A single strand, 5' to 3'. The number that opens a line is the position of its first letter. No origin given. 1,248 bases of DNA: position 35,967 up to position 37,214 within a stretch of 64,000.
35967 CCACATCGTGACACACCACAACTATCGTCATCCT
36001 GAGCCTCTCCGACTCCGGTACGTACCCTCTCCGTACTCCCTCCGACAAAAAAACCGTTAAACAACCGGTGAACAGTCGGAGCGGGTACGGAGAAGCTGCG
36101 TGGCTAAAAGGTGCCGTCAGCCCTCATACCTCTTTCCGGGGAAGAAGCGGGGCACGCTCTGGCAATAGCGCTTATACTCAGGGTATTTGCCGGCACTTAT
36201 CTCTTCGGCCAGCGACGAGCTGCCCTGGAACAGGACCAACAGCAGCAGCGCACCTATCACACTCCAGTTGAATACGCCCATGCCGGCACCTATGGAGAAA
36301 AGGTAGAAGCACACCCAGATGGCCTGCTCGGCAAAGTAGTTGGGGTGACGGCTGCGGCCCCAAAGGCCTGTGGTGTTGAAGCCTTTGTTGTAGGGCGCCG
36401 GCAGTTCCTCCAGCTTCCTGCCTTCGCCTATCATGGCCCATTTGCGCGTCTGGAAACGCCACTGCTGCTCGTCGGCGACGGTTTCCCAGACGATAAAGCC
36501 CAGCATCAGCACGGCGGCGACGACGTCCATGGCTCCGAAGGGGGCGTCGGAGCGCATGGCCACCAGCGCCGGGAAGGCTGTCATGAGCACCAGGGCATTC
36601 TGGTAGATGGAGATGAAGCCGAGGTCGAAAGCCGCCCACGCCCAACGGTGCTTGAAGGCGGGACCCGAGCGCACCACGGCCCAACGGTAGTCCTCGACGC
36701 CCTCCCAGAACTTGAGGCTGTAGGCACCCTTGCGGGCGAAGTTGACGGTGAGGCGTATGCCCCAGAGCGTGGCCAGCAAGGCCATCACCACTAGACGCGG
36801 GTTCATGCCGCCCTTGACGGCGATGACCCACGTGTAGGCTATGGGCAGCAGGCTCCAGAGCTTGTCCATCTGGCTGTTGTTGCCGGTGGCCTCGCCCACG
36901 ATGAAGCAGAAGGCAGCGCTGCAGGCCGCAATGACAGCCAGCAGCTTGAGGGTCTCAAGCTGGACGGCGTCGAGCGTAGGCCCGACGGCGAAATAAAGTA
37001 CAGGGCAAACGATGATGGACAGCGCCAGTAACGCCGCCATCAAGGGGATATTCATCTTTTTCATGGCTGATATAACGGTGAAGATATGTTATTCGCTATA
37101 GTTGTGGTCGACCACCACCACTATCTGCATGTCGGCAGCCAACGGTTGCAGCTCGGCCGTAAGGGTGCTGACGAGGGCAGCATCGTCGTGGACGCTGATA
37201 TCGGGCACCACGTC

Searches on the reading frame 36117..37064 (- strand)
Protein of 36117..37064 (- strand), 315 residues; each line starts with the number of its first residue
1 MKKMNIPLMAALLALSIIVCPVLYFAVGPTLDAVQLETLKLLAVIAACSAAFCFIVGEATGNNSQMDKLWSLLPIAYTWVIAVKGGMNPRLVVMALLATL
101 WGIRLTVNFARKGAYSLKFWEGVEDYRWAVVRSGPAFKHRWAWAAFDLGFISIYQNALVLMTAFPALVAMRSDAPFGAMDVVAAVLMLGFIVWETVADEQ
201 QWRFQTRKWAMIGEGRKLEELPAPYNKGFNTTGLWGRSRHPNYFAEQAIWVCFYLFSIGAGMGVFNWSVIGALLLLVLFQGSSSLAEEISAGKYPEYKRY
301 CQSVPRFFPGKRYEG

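Call 3: search_protein_families(library=pfam, proteins=[window:36117-37064:-], max_evalue=1)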
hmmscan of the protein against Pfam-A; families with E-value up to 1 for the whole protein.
window:36117-37064:- (315 aa): 2 families
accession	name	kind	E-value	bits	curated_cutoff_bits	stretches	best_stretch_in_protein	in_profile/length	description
PF06966.17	DUF1295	-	4.2e-42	144.7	20.4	1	54-303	2-234/235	Protein of unknown function (DUF1295)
PF01222.22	ERG4_ERG24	-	0.006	15.8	27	1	181-305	306-424/432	Ergosterol biosynthesis ERG4/ERG24 family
